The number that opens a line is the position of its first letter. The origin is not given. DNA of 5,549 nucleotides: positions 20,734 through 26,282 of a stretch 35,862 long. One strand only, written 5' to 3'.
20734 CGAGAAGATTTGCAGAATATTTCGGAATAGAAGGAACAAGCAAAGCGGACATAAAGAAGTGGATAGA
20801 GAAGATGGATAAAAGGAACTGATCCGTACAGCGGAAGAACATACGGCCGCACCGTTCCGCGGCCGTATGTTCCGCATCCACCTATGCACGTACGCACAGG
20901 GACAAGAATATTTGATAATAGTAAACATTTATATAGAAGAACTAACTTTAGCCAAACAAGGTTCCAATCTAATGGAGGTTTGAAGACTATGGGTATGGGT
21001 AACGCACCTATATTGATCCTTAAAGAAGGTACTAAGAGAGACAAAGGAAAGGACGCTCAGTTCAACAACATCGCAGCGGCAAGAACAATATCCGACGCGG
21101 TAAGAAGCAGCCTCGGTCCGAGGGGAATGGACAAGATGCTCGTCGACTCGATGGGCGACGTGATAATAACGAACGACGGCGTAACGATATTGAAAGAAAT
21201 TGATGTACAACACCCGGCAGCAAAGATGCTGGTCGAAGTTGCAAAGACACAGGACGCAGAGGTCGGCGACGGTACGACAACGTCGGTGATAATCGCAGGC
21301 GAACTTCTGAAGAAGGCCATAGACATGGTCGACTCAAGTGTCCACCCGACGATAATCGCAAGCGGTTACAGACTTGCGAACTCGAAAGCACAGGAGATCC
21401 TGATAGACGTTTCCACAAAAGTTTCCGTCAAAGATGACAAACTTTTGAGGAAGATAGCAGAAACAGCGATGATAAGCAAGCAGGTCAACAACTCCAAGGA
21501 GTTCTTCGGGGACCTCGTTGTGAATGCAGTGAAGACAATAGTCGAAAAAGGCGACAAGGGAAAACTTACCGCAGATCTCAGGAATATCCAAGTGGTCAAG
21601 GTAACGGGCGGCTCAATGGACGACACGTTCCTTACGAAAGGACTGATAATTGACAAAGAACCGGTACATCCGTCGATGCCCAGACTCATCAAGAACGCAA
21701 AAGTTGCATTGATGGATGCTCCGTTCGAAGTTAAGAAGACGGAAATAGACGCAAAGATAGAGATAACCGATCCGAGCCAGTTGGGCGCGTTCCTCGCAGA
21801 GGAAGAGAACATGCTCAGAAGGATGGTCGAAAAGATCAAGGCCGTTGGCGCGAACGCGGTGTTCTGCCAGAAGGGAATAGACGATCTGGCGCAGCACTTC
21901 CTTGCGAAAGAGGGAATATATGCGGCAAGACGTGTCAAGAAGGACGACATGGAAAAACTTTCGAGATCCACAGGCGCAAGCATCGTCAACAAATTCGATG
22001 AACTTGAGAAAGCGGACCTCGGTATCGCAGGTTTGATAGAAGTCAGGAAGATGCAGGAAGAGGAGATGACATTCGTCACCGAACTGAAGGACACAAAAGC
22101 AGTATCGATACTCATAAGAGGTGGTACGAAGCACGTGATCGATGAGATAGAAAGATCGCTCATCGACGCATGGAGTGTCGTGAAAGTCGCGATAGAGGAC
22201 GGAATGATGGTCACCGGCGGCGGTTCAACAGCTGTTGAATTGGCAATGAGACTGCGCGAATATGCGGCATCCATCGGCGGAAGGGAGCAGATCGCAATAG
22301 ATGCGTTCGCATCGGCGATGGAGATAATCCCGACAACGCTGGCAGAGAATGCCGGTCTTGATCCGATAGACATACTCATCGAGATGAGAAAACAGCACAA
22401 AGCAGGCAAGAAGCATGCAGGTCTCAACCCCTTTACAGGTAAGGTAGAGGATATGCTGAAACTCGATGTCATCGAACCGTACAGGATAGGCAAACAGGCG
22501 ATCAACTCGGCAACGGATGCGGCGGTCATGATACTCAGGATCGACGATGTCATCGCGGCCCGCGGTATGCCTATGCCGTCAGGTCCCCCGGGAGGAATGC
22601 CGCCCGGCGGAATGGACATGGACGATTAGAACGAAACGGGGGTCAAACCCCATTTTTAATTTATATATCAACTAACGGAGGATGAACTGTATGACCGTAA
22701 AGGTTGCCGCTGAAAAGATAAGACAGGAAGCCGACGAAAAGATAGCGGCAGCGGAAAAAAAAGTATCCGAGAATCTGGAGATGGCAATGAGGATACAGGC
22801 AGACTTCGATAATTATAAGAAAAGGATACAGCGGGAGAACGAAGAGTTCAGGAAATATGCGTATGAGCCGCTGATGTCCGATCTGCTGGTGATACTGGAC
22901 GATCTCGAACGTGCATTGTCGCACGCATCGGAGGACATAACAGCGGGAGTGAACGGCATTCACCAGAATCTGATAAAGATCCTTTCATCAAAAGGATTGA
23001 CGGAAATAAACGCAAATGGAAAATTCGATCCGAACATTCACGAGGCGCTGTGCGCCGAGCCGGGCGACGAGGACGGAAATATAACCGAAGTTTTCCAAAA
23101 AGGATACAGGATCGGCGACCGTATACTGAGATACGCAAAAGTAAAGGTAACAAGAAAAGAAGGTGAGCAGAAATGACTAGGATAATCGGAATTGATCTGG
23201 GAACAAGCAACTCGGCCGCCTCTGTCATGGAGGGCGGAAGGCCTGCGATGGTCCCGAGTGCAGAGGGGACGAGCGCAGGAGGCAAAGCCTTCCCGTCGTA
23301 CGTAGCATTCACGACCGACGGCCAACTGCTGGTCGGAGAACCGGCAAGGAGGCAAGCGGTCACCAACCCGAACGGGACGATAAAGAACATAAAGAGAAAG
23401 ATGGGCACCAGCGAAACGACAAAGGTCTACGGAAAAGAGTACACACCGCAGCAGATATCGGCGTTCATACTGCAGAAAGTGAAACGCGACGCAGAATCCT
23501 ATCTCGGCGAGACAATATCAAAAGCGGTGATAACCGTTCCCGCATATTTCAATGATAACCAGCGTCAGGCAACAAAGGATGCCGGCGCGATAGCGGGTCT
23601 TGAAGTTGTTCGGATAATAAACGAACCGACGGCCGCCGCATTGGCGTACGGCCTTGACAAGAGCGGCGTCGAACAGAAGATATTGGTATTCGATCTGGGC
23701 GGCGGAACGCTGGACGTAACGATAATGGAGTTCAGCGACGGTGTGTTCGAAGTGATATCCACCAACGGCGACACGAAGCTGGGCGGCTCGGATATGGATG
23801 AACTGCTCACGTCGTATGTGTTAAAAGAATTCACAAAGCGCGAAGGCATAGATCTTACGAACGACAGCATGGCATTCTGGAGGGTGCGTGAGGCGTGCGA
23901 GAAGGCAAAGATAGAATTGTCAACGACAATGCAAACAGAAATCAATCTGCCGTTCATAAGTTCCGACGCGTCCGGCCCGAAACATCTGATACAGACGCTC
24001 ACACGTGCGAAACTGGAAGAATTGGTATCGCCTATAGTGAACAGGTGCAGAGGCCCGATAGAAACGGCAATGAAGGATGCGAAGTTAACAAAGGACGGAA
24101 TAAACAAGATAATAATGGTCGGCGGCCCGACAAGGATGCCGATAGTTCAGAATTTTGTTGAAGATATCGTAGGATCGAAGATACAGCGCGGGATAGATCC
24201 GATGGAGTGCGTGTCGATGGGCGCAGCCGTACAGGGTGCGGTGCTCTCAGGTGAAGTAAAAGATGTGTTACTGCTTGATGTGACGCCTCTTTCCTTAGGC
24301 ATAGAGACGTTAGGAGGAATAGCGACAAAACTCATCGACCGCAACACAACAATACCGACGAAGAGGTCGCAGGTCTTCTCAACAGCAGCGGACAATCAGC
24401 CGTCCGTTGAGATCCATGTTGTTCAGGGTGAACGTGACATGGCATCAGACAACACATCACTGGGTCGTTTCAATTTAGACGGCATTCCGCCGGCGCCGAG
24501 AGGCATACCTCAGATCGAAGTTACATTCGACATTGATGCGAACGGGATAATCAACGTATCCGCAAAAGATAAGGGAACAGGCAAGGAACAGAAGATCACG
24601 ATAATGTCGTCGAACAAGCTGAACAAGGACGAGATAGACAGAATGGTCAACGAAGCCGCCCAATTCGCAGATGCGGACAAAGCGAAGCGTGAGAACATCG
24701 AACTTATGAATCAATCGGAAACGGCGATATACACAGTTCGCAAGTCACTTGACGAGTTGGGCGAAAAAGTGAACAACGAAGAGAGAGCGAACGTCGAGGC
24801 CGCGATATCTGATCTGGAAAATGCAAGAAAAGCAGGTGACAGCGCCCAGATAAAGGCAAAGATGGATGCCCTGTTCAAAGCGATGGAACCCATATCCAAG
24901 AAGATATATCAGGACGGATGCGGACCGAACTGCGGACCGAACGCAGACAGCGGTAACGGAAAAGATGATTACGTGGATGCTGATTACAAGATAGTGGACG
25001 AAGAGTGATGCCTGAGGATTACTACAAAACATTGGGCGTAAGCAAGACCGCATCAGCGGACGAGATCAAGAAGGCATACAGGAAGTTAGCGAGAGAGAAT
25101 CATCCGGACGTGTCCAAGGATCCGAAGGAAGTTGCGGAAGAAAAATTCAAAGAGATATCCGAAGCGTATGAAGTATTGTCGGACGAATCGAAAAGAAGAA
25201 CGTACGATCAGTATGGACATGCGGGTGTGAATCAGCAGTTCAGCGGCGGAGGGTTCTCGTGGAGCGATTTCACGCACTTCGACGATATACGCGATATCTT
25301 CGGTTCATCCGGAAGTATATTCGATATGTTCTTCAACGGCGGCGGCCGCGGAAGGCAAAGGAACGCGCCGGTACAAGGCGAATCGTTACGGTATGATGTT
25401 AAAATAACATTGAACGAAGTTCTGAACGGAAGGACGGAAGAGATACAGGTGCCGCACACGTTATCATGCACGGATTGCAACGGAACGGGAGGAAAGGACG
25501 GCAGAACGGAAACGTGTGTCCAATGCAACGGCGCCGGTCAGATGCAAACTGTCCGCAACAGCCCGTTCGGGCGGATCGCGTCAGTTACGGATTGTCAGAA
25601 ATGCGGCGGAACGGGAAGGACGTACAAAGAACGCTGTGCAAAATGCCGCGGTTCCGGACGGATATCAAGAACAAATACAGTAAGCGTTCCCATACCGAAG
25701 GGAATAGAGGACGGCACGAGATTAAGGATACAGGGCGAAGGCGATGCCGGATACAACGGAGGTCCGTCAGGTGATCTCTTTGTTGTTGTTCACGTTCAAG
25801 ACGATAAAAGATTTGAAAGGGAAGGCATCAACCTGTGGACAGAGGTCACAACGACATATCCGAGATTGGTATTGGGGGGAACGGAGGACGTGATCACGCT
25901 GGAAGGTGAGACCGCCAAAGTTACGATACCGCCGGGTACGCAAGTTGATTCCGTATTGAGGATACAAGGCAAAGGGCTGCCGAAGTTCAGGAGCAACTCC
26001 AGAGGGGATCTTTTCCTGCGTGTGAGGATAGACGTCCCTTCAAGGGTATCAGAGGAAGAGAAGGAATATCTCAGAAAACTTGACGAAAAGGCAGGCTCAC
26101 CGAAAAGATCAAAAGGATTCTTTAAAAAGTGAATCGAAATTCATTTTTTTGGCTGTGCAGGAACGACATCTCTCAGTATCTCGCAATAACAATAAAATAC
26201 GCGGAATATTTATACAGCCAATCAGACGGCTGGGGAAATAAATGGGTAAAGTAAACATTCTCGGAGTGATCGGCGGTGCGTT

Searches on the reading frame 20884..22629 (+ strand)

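Call 37: search_protein_families(library=pfam, proteins=[window:20884-22629:+], max_evalue=0.00001)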
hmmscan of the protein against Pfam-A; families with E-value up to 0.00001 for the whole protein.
window:20884-22629:+ (581 aa): 1 family
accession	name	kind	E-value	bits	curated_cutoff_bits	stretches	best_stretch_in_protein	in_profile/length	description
PF00118.29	Cpn60_TCP1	-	9.1e-181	602.2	34.3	1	69-559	1-488/490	TCP-1/cpn60 chaperonin family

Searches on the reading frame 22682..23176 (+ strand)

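Call 37: search_protein_families(library=pfam, proteins=[window:22682-23176:+], max_evalue=0.00001)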
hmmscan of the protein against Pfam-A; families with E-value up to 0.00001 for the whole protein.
window:22682-23176:+ (164 aa): 1 family
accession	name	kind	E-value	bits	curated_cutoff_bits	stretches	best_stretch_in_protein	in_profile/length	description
PF01025.24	GrpE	-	3.4e-43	147.6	25.8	1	10-157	9-164/165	GrpE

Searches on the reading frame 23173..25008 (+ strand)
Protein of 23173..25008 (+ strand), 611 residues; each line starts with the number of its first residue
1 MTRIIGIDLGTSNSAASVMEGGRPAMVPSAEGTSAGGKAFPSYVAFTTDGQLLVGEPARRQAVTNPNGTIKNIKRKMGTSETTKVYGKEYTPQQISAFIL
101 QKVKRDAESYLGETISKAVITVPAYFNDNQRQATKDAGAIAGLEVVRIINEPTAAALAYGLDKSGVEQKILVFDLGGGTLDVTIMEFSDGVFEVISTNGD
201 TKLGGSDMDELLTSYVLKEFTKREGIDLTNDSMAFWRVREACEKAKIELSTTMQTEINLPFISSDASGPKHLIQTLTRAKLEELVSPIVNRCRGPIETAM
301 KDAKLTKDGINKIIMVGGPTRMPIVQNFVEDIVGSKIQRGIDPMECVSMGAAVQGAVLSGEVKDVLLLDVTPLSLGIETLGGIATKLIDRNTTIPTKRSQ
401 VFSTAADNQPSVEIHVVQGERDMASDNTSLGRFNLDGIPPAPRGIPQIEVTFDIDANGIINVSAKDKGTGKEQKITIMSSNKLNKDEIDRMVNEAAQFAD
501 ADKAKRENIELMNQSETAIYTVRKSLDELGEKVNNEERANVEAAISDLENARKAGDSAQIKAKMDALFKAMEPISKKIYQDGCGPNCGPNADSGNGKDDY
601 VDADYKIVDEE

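Call 37: search_protein_families(library=pfam, proteins=[window:23173-25008:+], max_evalue=0.00001)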
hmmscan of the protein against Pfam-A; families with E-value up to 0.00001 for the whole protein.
window:23173-25008:+ (611 aa): 2 families
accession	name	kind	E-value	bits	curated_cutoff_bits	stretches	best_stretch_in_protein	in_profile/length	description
PF00012.26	HSP70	-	1.1e-228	760.8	20.6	2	84-580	102-599/599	Hsp70 protein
PF06723.19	MreB_Mbl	-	1.1e-17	64.3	27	1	5-352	4-316/327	MreB/Mbl protein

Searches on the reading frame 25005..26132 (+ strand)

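Call 37: search_protein_families(library=pfam, proteins=[window:25005-26132:+], max_evalue=0.00001)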
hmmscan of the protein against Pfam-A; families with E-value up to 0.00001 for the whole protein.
window:25005-26132:+ (375 aa): 3 families
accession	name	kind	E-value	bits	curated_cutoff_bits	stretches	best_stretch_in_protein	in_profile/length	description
PF01556.23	DnaJ_C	-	2e-42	145.3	26.6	1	128-345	1-152/152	DnaJ C terminal domain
PF00226.36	DnaJ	-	2e-26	92.3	27.8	1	5-68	1-63/63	DnaJ domain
PF00684.25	DnaJ_CXXCXGXG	-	9.8e-13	48.6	32.7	1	155-218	1-65/65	DnaJ central domain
